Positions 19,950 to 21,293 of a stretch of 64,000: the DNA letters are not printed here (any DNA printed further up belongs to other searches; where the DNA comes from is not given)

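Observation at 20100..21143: Uncharacterised 347-aa AT-rich cargo protein with a Cys cluster and a PD-(D/E)xK-like core: candidate novel effector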

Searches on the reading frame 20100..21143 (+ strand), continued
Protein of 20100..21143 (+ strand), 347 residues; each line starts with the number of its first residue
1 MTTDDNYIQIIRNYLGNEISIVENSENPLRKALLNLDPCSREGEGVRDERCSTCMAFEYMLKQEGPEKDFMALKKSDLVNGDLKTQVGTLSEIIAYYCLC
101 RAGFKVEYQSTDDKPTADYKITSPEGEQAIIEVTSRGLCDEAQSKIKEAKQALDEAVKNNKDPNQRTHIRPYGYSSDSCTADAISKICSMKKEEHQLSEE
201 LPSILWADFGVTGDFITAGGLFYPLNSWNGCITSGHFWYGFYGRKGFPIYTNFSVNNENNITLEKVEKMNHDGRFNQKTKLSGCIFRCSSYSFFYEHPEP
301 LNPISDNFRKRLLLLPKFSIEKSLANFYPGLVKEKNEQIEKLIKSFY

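Call 76: list_cluster_members(proteins=[window:20100-21140:+, window:23885-25030:-, window:28780-30591:+, window:11989-13893:+, window:17379-18533:-, window:22469-23515:-])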
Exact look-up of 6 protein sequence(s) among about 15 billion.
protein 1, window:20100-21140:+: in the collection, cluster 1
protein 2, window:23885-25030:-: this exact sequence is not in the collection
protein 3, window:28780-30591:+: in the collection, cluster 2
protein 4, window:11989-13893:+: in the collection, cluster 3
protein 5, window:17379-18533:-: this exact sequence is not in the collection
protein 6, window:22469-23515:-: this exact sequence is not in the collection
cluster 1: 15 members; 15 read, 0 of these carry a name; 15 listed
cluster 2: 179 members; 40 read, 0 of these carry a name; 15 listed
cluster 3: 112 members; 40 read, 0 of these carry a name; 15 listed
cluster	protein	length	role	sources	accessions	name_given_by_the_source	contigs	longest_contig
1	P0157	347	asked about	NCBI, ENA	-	-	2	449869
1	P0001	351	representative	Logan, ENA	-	-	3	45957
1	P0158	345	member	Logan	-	-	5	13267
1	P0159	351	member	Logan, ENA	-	-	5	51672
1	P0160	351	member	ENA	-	-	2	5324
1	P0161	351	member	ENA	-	-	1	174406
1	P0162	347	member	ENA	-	-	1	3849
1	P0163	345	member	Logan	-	-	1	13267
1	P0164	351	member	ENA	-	-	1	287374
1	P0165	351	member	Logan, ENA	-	-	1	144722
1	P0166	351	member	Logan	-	-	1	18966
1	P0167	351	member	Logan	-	-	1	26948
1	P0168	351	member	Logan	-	-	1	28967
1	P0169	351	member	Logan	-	-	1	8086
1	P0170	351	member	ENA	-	-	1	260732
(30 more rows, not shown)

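Call 77: find_encoding_contigs(protein=window:20100-21143:+, flank=10000, max_places=4)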
Protein window:20100-21143:+ (347 aa): no gene with exactly this product is on record in the collection.

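Call 78: find_encoding_contigs(protein=P0164, flank=10000, max_places=2)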
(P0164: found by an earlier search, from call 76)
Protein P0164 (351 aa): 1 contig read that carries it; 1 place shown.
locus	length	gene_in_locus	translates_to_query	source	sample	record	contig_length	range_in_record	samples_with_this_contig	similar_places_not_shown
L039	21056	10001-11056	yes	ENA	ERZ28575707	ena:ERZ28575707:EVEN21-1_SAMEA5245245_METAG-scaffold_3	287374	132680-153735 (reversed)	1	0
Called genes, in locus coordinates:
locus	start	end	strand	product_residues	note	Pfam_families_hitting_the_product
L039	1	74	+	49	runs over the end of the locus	-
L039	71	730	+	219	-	PF01555:N6_N4_Mtase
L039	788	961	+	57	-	-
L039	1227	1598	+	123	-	-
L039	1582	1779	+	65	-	-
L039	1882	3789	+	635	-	PF03235:GmrSD_N, PF07510:GmrSD_C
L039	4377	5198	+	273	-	PF20454:GpA_nuclease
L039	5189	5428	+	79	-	PF02831:gpW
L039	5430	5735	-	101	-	-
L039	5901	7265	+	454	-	PF05136:Phage_portal_2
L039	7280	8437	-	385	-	PF13784:Fic_N, PF02661:Fic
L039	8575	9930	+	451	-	PF25145:NfeD1b_N (weak), PF01343:Peptidase_S49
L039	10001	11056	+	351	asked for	-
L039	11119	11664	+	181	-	PF20155:TMP_3 (faint)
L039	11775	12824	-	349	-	PF02086:MethyltransfD12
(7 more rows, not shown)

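Call 85: search_protein_families(library=padloc, alignment_id=A6, max_evalue=0.00001)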
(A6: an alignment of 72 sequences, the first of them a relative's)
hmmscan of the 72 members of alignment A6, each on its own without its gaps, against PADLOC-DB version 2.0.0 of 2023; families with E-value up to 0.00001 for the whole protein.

A. member 1, L008:428-3448:+ (1006 aa): 44 families (the best 25 are shown)
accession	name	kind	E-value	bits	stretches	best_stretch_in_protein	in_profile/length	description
PDLC02623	DrmD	-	3.1e-206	685.4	1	5-977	5-995/1040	DrmD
PDLC02621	DrmD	-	4e-63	212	2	106-306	124-344/1040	DrmD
PDLC02500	BrxHI|BrxHII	-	6.6e-62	208.3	2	488-663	451-629/933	BrxHI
PDLC00659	HmaA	-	2.5e-57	192.5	2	494-835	487-840/1176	SNF2 helicase / DEAD-box helicase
PDLC02619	DrmD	-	3e-54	182.5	2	548-654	475-579/872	DrmD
PDLC02572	DrmA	-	4.7e-45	151.9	2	105-308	120-342/1043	DrmA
PDLC02504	BrxHI|BrxHII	-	1.8e-44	150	2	496-687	465-657/971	BrxHII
PDLC02632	DrmD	-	5.9e-41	138.7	2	96-291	116-329/662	DrmD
PDLC02840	DpdE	-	2.2e-39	133.5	1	89-628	145-673/1091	DpdE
PDLC02634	DrmD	-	4.8e-39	131.8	2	104-308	92-302/900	DrmD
PDLC02843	DpdE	-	1.8e-36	123.5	2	101-346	156-375/1091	DpdE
PDLC02633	DrmD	-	2.4e-36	123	2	99-283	121-323/839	DrmD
PDLC02620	DrmD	-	1.2e-31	107.6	2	515-647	484-615/1060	DrmD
PDLC02844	DpdE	-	2.3e-30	103.3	2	77-353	128-403/1074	DpdE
PDLC02846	DpdE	-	1.1e-29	101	1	95-608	154-660/1034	DpdE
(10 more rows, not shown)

B. families by the number of members that match (of 72 scanned): 209 families (the first 25 are shown)
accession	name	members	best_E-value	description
PDLC03076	Specificity_I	3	1.3e-91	Type I specificity subunit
PDLC03179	Specificity_I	3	5.2e-66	Type I specificity subunit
PDLC03189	Specificity_I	3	1.3e-47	Type I specificity subunit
PDLC03127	Specificity_I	3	3e-43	Type I specificity subunit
PDLC03079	Specificity_I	3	6.5e-43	Type I specificity subunit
PDLC03169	Specificity_I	3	5e-41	Type I specificity subunit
PDLC03090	Specificity_I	3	3.3e-38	Type I specificity subunit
PDLC03072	Specificity_I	3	1.2e-37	Type I specificity subunit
PDLC03107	Specificity_I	3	4.2e-37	Type I specificity subunit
PDLC03105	Specificity_I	3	3.3e-34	Type I specificity subunit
PDLC03196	Specificity_I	3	1.3e-33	Type I specificity subunit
PDLC03080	Specificity_I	3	1.1e-30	Type I specificity subunit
PDLC03096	Specificity_I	3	1.4e-30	Type I specificity subunit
PDLC03162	Specificity_I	3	9.4e-30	Type I specificity subunit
PDLC04137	mad5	3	7.8e-29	mads_5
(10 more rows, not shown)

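Call 86: search_protein_families(library=pfam, alignment_id=A6, max_evalue=0.00001)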
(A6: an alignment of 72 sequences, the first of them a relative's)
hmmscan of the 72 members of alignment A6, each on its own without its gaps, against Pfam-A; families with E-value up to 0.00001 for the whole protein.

A. member 1, L008:428-3448:+ (1006 aa): 5 families
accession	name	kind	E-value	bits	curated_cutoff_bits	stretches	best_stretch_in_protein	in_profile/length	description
PF00176.29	SNF2-rel_dom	-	4.1e-23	82.4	24.9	1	119-422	16-267/290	SNF2-related domain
PF00271.37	Helicase_C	-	4.6e-20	72.4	23.5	1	498-609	2-110/110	Helicase conserved C-terminal domain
PF04851.21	ResIII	-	9.8e-11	42.3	22.5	1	111-264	11-163/164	Type III restriction enzyme, res subunit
PF00270.35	DEAD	-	2.1e-07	31.2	26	1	121-268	15-164/167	DEAD/DEAH box helicase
PF16203.11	ERCC3_RAD25_C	-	5.2e-06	26.4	27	1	475-612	23-155/248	ERCC3/RAD25/XPB C-terminal helicase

B. families by the number of members that match (of 72 scanned): 47 families (the first 25 are shown)
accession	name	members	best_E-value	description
PF01420.25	Methylase_S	3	9.9e-25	Type I restriction modification DNA specificity domain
PF00239.26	Resolvase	2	1.7e-36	Resolvase, N terminal domain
PF00589.27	Phage_integrase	2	1.1e-24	Phage integrase family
PF04851.21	ResIII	2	1e-17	Type III restriction enzyme, res subunit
PF09622.15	DUF2391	1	1.1e-81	Putative integral membrane protein (DUF2391)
PF07690.21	MFS_1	1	1.9e-72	Major Facilitator Superfamily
PF01790.23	LGT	1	1.6e-71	Prolipoprotein diacylglyceryl transferase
PF01255.24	Prenyltransf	1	1.9e-71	Putative undecaprenyl diphosphate synthase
PF18766.7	SWI2_SNF2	1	8.1e-69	SWI2/SNF2 ATPase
PF00773.25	RNB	1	1.2e-64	RNB domain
PF01765.24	RRF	1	8.7e-61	Ribosome recycling factor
PF00474.23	SSF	1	2.8e-57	Sodium:solute symporter family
PF02868.21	Peptidase_M4_C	1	7.2e-55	Thermolysin metallopeptidase, alpha-helical domain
PF01863.23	YgjP-like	1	8.6e-55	YgjP-like, metallopeptidase domain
PF04313.20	HSDR_N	1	2e-35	Type I restriction enzyme R protein N terminus (HSDR_N)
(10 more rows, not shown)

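Call 89: find_related_loci(query=L001:9211-9744:+, collection=viral_contigs, flank=5000)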
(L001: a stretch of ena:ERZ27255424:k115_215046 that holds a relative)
Query L001:9211-9744:+ (178 aa) in viral_contigs; peptide patterns used: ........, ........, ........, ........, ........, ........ (x = any residue, [..] = any of these).
60 stretches matched a pattern; 32 encode a relative of the query (tblastn E <= 1e-3); 31 distinct loci.
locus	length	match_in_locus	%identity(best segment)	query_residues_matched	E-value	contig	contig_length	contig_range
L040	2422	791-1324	99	1-178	3e-123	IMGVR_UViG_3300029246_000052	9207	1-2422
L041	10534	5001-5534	99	1-178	1e-117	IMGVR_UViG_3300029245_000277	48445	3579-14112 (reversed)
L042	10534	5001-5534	98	1-178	2e-117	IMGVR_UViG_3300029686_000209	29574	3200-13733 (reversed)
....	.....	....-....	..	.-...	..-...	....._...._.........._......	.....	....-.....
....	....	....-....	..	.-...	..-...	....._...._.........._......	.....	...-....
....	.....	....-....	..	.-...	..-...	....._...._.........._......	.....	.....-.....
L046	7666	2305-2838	92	1-178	7e-110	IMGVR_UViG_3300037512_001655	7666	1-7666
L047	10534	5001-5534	93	1-178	4e-110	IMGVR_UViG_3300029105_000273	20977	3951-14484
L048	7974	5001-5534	92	1-178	1e-108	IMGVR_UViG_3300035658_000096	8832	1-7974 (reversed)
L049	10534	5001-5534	92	1-178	1e-108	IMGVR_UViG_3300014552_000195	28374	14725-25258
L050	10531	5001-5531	85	1-177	2e-99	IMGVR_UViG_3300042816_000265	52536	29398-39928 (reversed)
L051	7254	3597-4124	73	1-177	1e-84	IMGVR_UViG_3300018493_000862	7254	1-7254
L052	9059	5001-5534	59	1-178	3e-73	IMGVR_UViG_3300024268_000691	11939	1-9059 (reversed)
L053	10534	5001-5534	57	1-178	1e-71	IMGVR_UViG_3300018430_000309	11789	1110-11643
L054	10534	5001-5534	60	1-178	4e-71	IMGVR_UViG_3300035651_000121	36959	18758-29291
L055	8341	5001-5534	59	1-178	1e-70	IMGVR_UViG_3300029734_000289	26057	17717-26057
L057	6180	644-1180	59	1-178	9e-70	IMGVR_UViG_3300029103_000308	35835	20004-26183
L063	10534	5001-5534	59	1-177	9e-68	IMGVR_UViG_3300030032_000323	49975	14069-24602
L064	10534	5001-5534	59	1-177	9e-68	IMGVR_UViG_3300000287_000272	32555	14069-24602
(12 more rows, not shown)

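Call 92: search_protein_families(library=pfam, proteins=[L041:5786-6244:+, L057:1420-2250:+, L053:5782-7152:+, L055:5767-7101:+, L052:6045-7508:+, L054:5864-6481:+, L054:6474-7490:+, L063:5785-7479:+, L047:6930-8201:+, L047:6575-6940:+], max_evalue=0.001)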
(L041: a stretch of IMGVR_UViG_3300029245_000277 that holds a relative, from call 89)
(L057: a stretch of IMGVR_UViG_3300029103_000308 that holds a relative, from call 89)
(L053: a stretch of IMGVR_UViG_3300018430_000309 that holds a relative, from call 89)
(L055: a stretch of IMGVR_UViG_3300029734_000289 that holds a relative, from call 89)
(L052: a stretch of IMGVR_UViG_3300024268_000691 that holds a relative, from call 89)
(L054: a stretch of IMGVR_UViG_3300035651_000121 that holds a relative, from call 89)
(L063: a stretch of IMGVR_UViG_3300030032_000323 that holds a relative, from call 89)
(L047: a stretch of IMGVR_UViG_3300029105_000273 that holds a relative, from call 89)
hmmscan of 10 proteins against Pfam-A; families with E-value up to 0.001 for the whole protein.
L041:5786-6244:+ (152 aa): 0 families

L057:1420-2250:+ (276 aa): 2 families
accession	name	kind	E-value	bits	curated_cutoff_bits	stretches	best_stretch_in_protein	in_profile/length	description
PF18165.6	pP_pnuc_1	-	2.1e-23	82.9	26.3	1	21-145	10-125/133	Predicted pPIWI-associating nuclease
PF18166.6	pP_pnuc_2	-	5e-09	36.8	25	1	176-275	18-122/122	Predicted pPIWI-associating nuclease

L053:5782-7152:+ (456 aa): 4 families
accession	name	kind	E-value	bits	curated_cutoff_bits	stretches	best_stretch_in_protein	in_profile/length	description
PF04326.19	SLFN_AlbA_2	-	5.3e-20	72.6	25.3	1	5-123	1-118/118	Schlafen, AlbA_2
PF13749.12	HATPase_c_4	-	1.3e-12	48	26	1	275-344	1-72/89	Putative ATP-dependent DNA helicase recG C-terminal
PF13412.12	HTH_24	-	2.7e-09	36.9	21.9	1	398-441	5-48/48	Winged helix-turn-helix DNA-binding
PF08279.18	HTH_11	-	6.6e-05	23.1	25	1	400-450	4-54/55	HTH domain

L055:5767-7101:+ (444 aa): 2 families
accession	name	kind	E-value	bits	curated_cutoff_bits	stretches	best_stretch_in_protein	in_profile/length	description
PF04326.19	SLFN_AlbA_2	-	4.2e-21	76.1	25.3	1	10-127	1-117/118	Schlafen, AlbA_2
PF13749.12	HATPase_c_4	-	1.4e-14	54.3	26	1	282-349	4-78/89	Putative ATP-dependent DNA helicase recG C-terminal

L052:6045-7508:+ (487 aa): 1 family
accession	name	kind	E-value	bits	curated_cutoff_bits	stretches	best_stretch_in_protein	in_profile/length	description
PF02661.23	Fic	-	3.8e-12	47.3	24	1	319-405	7-92/93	Fic/DOC family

L054:5864-6481:+ (205 aa): 1 family
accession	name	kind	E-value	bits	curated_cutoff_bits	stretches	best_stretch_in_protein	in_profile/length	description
PF19570.5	DUF6088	-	1.1e-31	110.4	25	1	9-165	2-159/172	Family of unknown function (DUF6088)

L054:6474-7490:+ (338 aa): 1 family
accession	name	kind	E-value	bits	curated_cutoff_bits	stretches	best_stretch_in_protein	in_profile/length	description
PF08843.17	AbiEii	-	1.3e-31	110.8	22.5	1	39-325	2-236/238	Nucleotidyl transferase AbiEii toxin, Type IV TA system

L063:5785-7479:+ (564 aa): 1 family
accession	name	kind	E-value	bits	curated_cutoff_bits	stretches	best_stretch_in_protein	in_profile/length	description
PF03235.19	GmrSD_N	-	1.2e-30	107.5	33.2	1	10-262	3-197/199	GmrSD restriction endonuclease, N-terminal domain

L047:6930-8201:+ (423 aa): 2 families
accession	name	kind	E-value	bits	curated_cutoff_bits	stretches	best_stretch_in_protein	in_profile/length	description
PF07804.18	HipA_C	-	3e-50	171.3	30.5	1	172-391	1-213/213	HipA-like C-terminal domain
PF13657.11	Couple_hipA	-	2.4e-07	31.6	22.5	1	31-120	16-98/99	HipA N-terminal domain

L047:6575-6940:+ (121 aa): 2 families
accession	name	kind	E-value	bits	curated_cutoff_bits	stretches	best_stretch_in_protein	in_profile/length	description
PF01381.28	HTH_3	-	6.1e-07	29.8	23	1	34-77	1-44/55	Helix-turn-helix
PF13560.12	HTH_31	-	3.2e-05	24.6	27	1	30-85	2-58/64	Helix-turn-helix domain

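Call 93: predict_structure(alignment_id=A3)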
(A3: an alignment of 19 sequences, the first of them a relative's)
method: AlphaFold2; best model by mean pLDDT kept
length: 353 residues; sequences in the alignment: 19
mean_pLDDT: 87.9   pTM: 0.87
mean pLDDT of the five models: 87.9, 86.7, 86.0, 85.8, 84.0
residues with pLDDT >= 90: 213; 70-90: 109; 50-70: 26; < 50: 5
segments of 3 or more residues with pLDDT < 50: 217-221
pLDDT, mean of each block of 10 residues (from residue 1): 82 96 89 89 92 95 95 92 96 96 77 90 91 84 74 59 77 86 90 82 95 61 83 90 96 91 86 94 95 95 93 94 83 92 96 88
secondary structure, 60 per line:
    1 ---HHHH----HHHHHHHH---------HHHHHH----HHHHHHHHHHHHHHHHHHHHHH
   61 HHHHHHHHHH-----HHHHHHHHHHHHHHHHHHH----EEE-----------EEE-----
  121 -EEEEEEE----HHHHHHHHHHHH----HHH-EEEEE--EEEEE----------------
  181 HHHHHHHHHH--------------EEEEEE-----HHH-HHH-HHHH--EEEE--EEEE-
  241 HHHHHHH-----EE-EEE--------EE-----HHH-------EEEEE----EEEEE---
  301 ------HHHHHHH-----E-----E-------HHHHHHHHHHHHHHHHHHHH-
elements in order: H4-7 H12-19 H29-34 H39-70 H76-94 E99-101 E113-115 E122-128 H133-144 E153-157 E160-164 H181-190 E205-210 H224-227 E230-233 E236-239 H241-247 E256-258 E284-288 E293-297 H307-313 H333-352

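Call 96: fold_search(model_id=the predicted structure, library=pdb)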
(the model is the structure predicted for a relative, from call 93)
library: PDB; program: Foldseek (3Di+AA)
matches with E <= 10: 113; with E <= 0.001: 0
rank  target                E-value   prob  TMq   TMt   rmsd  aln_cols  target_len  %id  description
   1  2wj0_A                3.5e-01  0.69  0.13  0.34   9.8        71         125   21  Crystal structures of Holliday junction resolvases from Archaeoglobus fulgidus bound to DNA substrate (released 2009-05-26)
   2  3a4k_A                4.0e-01  0.20  0.14  0.16  12.5       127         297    9  Crystal structural analysis of HindIII restriction endonuclease in complex with cognate DNA and divalent cations at 2. (released 2009-10-20)
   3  2wcw_C                5.2e-01  0.69  0.12  0.32   3.1        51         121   20  1.6A resolution structure of Archaeoglobus fulgidus Hjc, a Holliday junction resolvase from an archaeal hyperthermophi (released 2009-03-24)
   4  2fok_B                5.5e-01  0.12  0.16  0.12   9.8       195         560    7  STRUCTURE OF RESTRICTION ENDONUCLEASE FOKI (released 1998-06-17)
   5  2wcw_D                6.2e-01  0.69  0.13  0.33   3.1        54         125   18  1.6A resolution structure of Archaeoglobus fulgidus Hjc, a Holliday junction resolvase from an archaeal hyperthermophi (released 2009-03-24)
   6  4tkd_C                6.9e-01  0.60  0.12  0.31   2.5        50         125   20  Sulfolobus solfataricus HJC mutants (released 2015-08-12)
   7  2wcz_B                7.3e-01  0.28  0.10  0.27  10.9        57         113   23  1.6A resolution structure of Archaeoglobus fulgidus Hjc, a Holliday junction resolvase from an archaeal hyperthermophi (released 2009-03-24)
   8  4i1t                  8.2e-01  0.04  0.09  0.15  14.7       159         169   12  Crystal structure of the cap-snatching endonuclease from Pichinde virus (released 2014-02-26)
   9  2wiz_B                8.6e-01  0.44  0.11  0.27   3.0        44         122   20  Crystal structures of Holliday junction resolvases from Archaeoglobus fulgidus bound to DNA substrate (released 2009-05-26)
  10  2wcz_A                1.0e+00  0.38  0.12  0.31  10.7        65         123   20  1.6A resolution structure of Archaeoglobus fulgidus Hjc, a Holliday junction resolvase from an archaeal hyperthermophi (released 2009-03-24)
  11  2wiz_A                1.0e+00  0.35  0.12  0.31  10.8        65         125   17  Crystal structures of Holliday junction resolvases from Archaeoglobus fulgidus bound to DNA substrate (released 2009-05-26)
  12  6p66_B                1.1e+00  0.18  0.12  0.09   6.4        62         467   29  The crystal structure of the XPB complex with Bax1 from Archaeoglobus fulgidus at 3.0 Angstrom resolution (released 2020-06-17)
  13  2wiw_B                1.1e+00  0.51  0.12  0.32   2.9        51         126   22  Crystal structures of Holliday junction resolvases from Archaeoglobus fulgidus bound to DNA substrate (released 2009-05-26)
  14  3jsb_B                1.2e+00  0.08  0.12  0.20  11.9       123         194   11  Crystal structure of the N-terminal domain of the Lymphocytic Choriomeningitis Virus L protein (released 2010-09-15)
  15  2wcw_A                1.3e+00  0.35  0.10  0.26   3.1        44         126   20  1.6A resolution structure of Archaeoglobus fulgidus Hjc, a Holliday junction resolvase from an archaeal hyperthermophi (released 2009-03-24)
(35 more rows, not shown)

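Call 100: search_solved_structures(query=P0025, max_evalue=1)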
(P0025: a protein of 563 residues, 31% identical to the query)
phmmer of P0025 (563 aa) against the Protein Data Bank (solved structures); distinct sequences matched with E-value up to 1: 2.
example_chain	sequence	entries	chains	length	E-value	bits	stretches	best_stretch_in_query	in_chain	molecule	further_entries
9evs_1H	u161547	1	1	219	0.29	12.9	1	328-376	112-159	bL9m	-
9gyt_1H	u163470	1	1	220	0.3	12.8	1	327-376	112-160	bL9m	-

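Call 101: search_solved_structures(query=P0103, max_evalue=1)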
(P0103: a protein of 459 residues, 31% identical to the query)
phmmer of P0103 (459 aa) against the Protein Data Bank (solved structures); distinct sequences matched with E-value up to 1: 1.
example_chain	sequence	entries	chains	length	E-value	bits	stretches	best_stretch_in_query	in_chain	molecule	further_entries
8g0p_A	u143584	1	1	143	0.99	11.5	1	113-173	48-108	Kinetochore protein NDC80 homolog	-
